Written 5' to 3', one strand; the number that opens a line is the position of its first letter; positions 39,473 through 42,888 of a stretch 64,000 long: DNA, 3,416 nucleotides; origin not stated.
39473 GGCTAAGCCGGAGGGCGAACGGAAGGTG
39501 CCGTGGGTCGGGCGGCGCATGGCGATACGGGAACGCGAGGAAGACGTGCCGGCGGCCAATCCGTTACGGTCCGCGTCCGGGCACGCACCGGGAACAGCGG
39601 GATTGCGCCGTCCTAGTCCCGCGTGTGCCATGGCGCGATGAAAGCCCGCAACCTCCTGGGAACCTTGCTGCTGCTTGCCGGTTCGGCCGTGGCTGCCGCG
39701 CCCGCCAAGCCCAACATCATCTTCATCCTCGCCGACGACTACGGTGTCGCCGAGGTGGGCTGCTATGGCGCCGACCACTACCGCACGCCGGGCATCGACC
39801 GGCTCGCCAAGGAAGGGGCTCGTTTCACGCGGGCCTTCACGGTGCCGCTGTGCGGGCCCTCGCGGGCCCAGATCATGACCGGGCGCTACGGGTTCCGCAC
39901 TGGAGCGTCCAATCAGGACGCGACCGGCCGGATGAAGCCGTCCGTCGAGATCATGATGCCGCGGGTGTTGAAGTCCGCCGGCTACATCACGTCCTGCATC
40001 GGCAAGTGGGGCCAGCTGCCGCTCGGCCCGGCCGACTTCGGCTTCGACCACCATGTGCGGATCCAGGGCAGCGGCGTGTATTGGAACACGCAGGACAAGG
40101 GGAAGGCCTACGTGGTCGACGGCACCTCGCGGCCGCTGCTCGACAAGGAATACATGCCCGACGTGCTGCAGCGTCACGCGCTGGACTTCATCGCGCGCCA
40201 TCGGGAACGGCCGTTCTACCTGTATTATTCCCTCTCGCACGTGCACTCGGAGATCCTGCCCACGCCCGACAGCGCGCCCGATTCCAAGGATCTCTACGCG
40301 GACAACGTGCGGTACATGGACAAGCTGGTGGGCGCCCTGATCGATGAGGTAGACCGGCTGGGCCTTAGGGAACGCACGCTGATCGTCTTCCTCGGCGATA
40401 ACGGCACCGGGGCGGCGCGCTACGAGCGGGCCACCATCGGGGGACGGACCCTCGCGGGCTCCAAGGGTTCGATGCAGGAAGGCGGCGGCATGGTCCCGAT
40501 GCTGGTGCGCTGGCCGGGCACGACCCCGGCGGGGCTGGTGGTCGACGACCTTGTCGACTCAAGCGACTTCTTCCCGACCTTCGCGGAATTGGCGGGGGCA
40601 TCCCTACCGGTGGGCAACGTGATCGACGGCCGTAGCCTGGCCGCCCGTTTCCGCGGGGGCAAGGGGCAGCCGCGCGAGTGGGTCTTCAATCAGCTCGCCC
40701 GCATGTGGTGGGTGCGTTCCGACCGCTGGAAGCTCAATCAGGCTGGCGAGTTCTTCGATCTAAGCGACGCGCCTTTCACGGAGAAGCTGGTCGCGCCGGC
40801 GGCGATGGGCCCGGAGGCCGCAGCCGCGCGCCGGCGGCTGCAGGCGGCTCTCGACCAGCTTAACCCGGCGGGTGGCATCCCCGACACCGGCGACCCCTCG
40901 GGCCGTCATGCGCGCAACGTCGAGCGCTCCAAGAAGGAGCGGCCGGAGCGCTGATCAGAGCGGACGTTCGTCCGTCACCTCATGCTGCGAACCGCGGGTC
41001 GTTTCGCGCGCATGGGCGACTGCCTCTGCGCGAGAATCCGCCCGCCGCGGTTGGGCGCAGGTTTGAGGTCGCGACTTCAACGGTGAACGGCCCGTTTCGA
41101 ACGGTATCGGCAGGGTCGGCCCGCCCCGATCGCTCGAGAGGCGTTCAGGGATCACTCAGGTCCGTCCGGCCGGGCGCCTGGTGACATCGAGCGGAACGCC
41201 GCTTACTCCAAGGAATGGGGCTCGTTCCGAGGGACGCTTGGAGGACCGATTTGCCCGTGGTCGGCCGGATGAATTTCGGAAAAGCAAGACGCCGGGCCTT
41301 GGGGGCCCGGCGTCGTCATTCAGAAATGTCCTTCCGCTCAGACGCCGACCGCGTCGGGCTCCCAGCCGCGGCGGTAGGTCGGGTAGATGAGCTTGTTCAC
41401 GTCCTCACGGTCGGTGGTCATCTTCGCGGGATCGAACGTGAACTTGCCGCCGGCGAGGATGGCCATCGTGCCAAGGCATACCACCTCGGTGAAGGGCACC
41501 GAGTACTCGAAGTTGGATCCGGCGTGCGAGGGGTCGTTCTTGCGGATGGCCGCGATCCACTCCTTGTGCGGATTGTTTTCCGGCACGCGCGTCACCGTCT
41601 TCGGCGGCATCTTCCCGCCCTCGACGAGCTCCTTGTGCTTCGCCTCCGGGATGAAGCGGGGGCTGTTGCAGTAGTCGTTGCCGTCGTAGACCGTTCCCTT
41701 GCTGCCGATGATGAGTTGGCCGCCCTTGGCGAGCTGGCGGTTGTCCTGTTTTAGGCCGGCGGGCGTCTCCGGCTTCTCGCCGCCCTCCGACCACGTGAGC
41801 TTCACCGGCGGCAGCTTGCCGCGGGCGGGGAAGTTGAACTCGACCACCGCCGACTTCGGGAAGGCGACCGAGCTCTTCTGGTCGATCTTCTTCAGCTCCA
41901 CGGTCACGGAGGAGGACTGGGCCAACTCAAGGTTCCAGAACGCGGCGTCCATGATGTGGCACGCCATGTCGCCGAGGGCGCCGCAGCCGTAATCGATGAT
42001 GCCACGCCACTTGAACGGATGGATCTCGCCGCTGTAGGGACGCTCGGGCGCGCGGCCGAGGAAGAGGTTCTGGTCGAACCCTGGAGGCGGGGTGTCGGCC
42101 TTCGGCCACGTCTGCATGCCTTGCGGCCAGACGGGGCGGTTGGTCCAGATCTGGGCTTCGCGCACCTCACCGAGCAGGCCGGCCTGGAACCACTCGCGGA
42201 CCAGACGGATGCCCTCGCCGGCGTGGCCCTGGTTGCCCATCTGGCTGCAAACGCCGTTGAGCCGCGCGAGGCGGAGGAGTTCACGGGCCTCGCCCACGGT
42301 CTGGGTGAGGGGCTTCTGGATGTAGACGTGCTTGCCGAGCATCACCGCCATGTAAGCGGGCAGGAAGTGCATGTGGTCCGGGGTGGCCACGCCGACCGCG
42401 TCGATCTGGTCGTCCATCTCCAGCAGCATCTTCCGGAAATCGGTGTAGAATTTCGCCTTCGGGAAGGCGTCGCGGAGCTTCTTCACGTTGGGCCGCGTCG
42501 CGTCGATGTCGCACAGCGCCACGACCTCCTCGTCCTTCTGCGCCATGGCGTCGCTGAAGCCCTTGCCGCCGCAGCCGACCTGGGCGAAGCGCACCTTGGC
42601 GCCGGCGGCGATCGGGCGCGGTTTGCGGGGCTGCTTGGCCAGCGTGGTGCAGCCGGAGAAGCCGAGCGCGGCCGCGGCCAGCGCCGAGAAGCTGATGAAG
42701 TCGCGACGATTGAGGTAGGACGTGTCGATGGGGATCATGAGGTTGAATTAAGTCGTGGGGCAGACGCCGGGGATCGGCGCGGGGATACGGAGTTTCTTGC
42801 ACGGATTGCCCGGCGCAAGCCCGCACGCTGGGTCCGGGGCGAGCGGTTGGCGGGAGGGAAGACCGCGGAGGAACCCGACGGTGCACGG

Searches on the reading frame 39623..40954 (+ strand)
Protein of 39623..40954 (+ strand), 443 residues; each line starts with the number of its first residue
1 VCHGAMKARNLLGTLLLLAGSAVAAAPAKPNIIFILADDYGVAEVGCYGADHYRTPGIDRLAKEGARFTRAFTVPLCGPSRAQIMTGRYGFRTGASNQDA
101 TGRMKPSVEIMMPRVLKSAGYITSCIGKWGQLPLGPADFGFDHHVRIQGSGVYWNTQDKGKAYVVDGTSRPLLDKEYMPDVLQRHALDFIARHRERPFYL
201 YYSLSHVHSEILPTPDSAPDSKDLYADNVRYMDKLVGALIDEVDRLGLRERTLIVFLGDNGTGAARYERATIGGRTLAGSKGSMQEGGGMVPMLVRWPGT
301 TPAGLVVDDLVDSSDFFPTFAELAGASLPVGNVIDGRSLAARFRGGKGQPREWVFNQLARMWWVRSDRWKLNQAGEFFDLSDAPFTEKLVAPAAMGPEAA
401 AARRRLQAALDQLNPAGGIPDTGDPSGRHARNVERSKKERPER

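Call 90: search_protein_families(library=pfam, proteins=[window:39623-40954:+], max_evalue=0.0001)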
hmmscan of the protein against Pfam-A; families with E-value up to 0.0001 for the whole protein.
window:39623-40954:+ (443 aa): 3 families
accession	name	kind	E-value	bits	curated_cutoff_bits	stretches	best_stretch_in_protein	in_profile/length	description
PF00884.28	Sulfatase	-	1.5e-49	169.4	25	1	30-326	1-301/301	Sulfatase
PF01663.27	Phosphodiest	-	4.9e-08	33.4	23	1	53-296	18-256/342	Type I phosphodiesterase / nucleotide pyrophosphatase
PF16347.10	SGSH_C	-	6.6e-07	30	29.3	1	284-347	11-72/154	N-sulphoglucosamine sulphohydrolase, C-terminal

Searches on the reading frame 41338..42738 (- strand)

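Call 90: search_protein_families(library=pfam, proteins=[window:41338-42738:-], max_evalue=0.0001)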
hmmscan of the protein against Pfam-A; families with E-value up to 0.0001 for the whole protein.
window:41338-42738:- (466 aa): 3 families
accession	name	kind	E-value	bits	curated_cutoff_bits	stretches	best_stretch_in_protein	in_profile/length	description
PF01408.29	GFO_IDH_MocA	-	1.2e-14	55.5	24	1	50-167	2-118/120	Oxidoreductase family, NAD-binding Rossmann fold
PF19051.5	GFO_IDH_MocA_C2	-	1.4e-12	48.1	23.3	1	216-289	47-120/254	Oxidoreductase family, C-terminal alpha/beta domain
PF22725.1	GFO_IDH_MocA_C3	-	3.6e-06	27.4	27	0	238-302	30-91/124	GFO/IDH/MocA C-terminal domain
